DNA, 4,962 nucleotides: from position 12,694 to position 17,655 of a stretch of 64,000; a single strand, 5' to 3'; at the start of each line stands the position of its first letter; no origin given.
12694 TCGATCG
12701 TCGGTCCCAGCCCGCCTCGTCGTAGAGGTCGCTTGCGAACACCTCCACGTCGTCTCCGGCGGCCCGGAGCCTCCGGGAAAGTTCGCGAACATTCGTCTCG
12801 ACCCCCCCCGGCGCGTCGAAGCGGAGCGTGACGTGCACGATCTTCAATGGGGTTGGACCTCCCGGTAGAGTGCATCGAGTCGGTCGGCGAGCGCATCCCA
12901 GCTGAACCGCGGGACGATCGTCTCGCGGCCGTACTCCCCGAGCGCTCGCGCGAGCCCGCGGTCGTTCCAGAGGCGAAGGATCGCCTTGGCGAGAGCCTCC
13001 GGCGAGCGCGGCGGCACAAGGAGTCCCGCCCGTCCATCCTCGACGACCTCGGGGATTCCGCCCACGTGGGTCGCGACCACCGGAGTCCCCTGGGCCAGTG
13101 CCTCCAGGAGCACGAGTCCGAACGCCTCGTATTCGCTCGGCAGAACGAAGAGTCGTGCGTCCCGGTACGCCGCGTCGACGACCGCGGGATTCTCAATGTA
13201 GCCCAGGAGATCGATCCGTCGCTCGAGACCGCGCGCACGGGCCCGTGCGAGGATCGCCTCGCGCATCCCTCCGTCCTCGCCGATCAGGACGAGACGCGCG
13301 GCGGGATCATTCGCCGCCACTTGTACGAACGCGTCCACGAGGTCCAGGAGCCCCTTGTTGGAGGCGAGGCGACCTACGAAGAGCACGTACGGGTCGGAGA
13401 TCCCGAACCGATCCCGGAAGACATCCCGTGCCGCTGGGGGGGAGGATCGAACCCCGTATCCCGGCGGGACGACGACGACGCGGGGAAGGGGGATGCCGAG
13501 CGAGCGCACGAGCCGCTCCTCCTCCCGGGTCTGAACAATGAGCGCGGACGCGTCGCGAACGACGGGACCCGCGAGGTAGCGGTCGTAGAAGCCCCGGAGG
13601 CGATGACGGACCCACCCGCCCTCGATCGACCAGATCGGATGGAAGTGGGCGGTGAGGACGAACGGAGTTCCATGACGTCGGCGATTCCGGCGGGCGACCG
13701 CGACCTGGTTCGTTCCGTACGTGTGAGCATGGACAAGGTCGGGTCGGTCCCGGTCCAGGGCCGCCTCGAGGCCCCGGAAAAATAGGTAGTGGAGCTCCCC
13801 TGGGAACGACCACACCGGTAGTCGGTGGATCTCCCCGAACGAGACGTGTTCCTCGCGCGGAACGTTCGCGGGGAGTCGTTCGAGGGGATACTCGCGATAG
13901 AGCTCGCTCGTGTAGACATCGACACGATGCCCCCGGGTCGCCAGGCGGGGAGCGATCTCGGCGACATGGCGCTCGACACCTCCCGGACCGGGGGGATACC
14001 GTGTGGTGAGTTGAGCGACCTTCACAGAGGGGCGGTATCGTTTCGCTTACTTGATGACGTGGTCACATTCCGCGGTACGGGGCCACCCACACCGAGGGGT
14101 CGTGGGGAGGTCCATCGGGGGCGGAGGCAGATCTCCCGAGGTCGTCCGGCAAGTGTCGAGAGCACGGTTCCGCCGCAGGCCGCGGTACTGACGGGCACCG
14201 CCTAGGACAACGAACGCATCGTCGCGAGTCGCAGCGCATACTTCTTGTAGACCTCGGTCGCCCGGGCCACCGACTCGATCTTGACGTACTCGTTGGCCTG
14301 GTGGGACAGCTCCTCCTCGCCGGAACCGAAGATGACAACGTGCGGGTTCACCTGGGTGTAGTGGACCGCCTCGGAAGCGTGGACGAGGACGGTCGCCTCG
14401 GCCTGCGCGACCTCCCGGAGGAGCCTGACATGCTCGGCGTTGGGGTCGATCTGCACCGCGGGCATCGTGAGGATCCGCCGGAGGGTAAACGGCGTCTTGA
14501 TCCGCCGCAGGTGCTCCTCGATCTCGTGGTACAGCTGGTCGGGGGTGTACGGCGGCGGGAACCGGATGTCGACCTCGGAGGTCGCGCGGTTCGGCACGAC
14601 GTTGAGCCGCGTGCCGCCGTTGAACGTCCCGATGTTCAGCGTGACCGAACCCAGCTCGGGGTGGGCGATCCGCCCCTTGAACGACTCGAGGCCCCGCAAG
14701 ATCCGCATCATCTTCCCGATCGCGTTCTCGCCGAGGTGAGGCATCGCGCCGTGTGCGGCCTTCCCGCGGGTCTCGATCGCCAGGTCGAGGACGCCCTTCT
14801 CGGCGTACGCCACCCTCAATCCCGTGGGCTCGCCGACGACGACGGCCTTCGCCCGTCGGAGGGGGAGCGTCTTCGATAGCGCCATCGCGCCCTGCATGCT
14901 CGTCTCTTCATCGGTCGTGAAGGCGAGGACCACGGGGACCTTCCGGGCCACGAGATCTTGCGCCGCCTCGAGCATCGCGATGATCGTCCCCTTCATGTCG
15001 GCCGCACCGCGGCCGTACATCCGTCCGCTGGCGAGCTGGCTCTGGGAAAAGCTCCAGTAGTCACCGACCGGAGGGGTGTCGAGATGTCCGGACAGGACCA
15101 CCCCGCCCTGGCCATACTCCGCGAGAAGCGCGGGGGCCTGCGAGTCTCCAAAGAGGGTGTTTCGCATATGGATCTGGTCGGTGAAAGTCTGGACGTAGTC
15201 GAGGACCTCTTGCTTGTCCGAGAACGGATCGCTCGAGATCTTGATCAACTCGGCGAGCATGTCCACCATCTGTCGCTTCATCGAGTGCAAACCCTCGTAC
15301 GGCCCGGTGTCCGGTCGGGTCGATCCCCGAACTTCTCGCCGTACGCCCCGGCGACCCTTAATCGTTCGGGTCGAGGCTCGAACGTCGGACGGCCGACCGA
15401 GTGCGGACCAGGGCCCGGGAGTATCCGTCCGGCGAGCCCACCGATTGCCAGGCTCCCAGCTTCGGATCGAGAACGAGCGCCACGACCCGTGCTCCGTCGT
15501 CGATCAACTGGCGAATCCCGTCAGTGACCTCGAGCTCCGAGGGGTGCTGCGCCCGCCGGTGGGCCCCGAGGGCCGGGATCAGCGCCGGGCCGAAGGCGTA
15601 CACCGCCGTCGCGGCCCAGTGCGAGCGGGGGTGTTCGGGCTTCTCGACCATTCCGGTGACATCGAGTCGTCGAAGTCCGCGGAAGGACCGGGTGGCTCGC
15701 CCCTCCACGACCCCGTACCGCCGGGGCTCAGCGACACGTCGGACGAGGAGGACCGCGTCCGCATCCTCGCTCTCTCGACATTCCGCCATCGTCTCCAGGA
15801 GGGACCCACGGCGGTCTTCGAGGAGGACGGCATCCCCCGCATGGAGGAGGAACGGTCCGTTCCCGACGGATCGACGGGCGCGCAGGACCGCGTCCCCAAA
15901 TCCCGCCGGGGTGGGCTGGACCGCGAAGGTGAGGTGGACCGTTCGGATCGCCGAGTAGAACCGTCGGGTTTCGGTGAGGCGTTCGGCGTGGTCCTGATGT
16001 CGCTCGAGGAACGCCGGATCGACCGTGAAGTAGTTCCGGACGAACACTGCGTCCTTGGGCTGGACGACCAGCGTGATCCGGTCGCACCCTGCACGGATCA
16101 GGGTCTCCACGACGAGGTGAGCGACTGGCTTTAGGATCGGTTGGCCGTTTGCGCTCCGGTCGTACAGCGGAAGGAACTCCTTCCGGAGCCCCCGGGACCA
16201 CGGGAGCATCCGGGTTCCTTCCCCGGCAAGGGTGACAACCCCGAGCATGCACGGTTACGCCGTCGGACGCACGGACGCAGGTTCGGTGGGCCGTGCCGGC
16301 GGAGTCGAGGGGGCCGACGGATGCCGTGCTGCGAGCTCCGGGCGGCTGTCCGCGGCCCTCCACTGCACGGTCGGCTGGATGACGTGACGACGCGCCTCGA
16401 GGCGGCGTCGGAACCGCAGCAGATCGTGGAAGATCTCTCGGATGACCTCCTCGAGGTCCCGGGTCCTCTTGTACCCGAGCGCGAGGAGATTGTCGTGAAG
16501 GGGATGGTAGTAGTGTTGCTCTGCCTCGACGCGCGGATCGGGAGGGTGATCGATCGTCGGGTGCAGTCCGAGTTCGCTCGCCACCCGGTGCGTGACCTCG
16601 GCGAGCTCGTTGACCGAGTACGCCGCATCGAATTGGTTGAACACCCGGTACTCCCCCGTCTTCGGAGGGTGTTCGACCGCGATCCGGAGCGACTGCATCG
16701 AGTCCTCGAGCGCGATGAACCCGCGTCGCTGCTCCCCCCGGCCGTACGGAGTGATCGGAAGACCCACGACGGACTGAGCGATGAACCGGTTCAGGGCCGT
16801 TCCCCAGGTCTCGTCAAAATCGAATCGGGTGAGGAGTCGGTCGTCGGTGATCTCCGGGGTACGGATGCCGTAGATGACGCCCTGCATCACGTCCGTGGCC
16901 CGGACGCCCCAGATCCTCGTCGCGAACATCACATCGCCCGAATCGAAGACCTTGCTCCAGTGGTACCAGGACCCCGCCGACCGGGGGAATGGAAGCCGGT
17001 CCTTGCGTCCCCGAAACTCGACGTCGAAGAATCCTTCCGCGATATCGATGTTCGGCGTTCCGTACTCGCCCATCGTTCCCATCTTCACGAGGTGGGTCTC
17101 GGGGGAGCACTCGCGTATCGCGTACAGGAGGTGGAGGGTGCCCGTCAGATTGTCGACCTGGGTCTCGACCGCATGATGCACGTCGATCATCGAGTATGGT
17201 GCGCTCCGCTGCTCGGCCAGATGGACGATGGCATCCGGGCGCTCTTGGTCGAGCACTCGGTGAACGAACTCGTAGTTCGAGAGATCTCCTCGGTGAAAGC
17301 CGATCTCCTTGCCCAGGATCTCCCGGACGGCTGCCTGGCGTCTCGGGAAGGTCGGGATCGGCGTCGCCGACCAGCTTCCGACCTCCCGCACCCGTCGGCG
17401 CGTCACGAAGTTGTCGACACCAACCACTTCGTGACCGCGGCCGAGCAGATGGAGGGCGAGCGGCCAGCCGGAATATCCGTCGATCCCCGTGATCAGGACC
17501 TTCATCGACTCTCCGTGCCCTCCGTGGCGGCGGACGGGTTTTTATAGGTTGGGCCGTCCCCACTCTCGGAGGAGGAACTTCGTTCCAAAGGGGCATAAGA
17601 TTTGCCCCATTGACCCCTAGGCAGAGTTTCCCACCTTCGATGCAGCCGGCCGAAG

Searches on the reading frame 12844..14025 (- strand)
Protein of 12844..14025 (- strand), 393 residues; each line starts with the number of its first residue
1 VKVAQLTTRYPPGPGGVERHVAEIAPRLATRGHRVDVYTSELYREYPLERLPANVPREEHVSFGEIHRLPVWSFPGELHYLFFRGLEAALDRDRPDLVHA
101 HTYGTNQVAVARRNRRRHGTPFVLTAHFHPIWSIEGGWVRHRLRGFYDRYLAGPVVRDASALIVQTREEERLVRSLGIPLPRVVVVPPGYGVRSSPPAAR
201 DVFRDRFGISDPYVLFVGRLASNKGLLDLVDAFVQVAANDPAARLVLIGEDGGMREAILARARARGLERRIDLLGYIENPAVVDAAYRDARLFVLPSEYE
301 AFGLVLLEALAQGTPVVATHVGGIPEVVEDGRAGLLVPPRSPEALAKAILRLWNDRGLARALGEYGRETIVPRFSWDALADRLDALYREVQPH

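Call 14: search_protein_families(library=pfam, proteins=[window:12844-14025:-], max_evalue=0.00001)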
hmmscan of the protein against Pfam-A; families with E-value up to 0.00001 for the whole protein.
window:12844-14025:- (393 aa): 6 families
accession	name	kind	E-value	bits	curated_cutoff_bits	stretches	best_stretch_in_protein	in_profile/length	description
PF00534.26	Glycos_transf_1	-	1.5e-43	148.8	26.4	1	210-368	14-171/172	Glycosyl transferases group 1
PF13692.12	Glyco_trans_1_4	-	7.1e-41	140.2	27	1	212-355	2-142/142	Glycosyl transferases group 1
PF13579.12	Glyco_trans_4_4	-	3.3e-26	92.9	29.7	1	15-189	1-158/158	Glycosyl transferase 4-like domain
PF13439.12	Glyco_transf_4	-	2.6e-25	89.8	28.5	1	14-189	1-165/170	Glycosyltransferase Family 4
PF20706.3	GT4-conflict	-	1.3e-19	70.9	26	1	179-383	170-385/385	Family 4 Glycosyltransferase in conflict systems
PF13524.12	Glyco_trans_1_2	-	3.5e-07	30.7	25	1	241-383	13-142/144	Glycosyl transferase-like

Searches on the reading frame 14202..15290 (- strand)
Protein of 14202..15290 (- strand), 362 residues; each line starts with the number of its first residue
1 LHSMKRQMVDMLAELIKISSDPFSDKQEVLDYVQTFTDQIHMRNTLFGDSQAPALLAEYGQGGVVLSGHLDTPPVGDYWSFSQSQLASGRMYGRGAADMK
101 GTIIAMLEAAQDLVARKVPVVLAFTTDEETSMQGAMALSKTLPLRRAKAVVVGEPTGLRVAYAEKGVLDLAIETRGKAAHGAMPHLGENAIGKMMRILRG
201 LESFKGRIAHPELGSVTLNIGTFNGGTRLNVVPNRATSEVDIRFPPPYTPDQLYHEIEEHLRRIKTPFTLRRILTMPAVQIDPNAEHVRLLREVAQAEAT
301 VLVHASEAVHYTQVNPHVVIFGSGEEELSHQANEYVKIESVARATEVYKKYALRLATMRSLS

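Call 14: search_protein_families(library=pfam, proteins=[window:14202-15290:-], max_evalue=0.00001)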
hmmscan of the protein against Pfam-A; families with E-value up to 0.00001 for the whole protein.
window:14202-15290:- (362 aa): 3 families
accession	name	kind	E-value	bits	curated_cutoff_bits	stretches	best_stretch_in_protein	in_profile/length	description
PF01546.33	Peptidase_M20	-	5.1e-31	108.6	24.6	1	66-353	2-205/206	Peptidase family M20/M25/M40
PF07687.19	M20_dimer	-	6.1e-24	84.5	21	1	162-264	1-102/107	Peptidase dimerisation domain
PF04389.22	Peptidase_M28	-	3.2e-08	34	21.3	1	62-151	13-90/193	Peptidase family M28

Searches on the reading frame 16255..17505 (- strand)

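Call 14: search_protein_families(library=pfam, proteins=[window:16255-17505:-], max_evalue=0.00001)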
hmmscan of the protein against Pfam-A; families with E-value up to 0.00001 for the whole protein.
window:16255-17505:- (416 aa): 2 families
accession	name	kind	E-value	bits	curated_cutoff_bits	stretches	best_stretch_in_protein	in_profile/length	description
PF01370.27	Epimerase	-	2.3e-22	80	20.9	1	3-290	1-238/240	NAD dependent epimerase/dehydratase family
PF16363.11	GDP_Man_Dehyd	-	7.5e-20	72.1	27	1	4-152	1-137/332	GDP-mannose 4,6 dehydratase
